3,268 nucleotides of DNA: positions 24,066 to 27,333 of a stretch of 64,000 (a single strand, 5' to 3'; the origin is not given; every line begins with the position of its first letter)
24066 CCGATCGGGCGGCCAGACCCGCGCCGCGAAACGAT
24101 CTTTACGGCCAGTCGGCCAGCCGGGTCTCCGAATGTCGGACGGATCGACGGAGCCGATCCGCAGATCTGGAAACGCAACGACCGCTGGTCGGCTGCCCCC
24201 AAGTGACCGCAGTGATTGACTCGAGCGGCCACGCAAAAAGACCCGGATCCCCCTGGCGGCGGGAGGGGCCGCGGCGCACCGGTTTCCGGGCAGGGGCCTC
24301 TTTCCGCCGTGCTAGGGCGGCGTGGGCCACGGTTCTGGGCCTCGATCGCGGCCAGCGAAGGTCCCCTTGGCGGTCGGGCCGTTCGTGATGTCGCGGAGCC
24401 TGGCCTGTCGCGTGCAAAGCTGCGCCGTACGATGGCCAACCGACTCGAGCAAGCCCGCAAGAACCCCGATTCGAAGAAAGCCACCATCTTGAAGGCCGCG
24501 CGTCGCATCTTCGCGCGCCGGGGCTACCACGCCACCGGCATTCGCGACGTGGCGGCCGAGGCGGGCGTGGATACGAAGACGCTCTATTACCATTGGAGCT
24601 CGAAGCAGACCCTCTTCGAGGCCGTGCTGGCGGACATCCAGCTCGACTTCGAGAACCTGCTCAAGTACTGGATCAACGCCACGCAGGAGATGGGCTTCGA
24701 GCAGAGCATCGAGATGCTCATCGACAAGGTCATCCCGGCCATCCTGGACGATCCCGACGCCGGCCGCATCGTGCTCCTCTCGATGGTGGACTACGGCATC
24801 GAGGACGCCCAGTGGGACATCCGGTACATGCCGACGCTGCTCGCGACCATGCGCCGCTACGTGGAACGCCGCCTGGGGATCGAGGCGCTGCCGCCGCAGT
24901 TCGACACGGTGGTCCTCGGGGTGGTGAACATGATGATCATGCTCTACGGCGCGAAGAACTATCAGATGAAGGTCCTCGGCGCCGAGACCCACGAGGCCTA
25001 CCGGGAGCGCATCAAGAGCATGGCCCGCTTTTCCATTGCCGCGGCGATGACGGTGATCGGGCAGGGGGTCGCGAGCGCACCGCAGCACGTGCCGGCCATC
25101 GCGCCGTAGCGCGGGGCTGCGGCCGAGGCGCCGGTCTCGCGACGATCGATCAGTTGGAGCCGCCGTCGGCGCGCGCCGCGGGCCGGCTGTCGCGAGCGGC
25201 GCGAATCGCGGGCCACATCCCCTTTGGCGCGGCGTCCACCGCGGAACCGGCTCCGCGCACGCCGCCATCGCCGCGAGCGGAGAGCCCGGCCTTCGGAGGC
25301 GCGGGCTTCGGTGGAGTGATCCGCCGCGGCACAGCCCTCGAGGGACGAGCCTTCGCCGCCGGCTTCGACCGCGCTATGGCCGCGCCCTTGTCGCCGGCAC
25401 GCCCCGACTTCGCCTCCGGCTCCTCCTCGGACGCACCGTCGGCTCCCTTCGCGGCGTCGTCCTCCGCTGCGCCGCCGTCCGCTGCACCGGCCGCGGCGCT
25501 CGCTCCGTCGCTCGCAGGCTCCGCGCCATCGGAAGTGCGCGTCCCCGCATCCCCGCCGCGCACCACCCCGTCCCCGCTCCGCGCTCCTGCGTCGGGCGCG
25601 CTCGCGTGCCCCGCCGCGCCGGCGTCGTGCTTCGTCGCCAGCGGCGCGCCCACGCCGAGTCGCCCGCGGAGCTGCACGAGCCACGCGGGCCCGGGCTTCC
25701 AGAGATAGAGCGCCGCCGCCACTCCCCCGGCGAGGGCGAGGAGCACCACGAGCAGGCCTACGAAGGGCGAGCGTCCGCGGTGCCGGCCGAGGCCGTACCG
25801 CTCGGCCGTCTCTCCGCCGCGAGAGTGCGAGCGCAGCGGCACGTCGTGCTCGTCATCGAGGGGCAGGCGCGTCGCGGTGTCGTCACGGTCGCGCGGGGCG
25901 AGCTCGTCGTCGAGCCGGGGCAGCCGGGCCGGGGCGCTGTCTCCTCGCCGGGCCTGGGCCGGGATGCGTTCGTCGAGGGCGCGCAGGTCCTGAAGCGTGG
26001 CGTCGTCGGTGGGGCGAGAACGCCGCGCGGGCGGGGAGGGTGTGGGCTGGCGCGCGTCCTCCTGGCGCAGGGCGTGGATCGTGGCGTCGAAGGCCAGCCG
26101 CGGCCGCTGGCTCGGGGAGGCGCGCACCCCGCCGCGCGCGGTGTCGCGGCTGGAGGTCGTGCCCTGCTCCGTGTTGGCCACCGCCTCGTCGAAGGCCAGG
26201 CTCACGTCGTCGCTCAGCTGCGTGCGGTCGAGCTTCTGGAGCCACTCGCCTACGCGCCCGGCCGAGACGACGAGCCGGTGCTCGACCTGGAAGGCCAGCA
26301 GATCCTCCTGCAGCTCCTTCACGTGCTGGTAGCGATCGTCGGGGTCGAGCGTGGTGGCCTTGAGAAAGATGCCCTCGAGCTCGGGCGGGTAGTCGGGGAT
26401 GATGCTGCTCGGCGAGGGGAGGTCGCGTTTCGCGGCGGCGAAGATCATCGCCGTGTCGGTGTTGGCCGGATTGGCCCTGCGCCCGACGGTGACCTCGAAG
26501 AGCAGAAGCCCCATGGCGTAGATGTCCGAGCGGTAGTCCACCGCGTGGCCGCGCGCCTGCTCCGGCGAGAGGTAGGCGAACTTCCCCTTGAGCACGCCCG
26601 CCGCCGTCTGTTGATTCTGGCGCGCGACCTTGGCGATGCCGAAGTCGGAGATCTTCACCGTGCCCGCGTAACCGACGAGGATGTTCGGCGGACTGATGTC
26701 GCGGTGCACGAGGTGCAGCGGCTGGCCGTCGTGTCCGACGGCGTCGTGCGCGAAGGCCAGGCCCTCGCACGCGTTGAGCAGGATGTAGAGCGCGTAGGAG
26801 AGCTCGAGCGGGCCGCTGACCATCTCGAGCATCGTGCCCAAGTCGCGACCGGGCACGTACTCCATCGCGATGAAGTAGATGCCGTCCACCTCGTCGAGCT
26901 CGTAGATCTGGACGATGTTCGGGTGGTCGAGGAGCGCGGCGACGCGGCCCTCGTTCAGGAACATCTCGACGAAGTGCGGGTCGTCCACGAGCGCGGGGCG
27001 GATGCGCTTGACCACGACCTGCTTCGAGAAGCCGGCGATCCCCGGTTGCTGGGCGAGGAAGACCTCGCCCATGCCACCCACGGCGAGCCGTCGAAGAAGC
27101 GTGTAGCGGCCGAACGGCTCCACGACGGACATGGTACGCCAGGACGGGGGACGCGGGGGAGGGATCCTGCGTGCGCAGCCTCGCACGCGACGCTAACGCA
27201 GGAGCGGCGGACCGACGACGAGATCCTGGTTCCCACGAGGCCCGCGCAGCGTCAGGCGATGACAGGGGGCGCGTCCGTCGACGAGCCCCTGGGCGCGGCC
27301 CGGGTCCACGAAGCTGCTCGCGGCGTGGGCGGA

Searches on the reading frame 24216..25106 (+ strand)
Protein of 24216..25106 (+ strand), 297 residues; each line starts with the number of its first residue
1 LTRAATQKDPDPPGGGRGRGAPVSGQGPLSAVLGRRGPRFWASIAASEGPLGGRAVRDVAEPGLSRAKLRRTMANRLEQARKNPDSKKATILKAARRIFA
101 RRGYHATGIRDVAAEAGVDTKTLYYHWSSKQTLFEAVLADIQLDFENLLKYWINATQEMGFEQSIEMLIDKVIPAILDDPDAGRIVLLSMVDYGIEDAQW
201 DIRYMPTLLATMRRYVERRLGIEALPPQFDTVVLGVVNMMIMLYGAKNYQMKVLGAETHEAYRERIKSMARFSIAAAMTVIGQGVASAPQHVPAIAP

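Call 56: search_protein_families(library=pfam, proteins=[window:24216-25106:+], max_evalue=0.001)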
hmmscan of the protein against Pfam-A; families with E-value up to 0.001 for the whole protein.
window:24216-25106:+ (297 aa): 1 family
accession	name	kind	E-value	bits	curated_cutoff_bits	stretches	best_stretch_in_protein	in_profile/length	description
PF00440.29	TetR_N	-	1.8e-19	69.6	24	1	91-137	1-47/47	Bacterial regulatory proteins, tetR family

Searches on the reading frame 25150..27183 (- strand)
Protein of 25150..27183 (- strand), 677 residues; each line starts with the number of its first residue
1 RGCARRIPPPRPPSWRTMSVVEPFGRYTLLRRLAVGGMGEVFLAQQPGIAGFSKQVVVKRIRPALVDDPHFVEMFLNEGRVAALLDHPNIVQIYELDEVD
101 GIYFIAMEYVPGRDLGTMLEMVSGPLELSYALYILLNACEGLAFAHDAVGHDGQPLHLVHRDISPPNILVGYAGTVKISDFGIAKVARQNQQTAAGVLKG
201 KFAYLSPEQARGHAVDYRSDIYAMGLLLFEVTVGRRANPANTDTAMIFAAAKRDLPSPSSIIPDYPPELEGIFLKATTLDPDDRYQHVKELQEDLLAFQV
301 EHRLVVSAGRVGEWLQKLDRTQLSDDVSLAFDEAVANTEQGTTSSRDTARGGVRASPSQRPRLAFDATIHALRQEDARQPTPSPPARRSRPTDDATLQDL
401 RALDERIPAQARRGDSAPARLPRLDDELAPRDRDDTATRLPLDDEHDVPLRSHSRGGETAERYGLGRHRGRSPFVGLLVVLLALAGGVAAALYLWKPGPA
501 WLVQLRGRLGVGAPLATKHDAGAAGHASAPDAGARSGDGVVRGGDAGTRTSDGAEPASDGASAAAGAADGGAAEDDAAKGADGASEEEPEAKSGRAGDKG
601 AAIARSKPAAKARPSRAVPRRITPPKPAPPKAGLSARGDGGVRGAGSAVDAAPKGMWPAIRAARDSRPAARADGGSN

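Call 55: search_protein_families(library=pfam, proteins=[window:25150-27183:-], max_evalue=0.001)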
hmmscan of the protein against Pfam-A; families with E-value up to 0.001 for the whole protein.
window:25150-27183:- (677 aa): 2 families
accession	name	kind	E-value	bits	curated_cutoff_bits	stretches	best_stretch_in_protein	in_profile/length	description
PF00069.31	Pkinase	-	2.2e-29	103.1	31.7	1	27-304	1-252/263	Protein kinase domain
PF07714.23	PK_Tyr_Ser-Thr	-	4.7e-28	98.6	23.1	1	29-293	3-256/258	Protein tyrosine and serine/threonine kinase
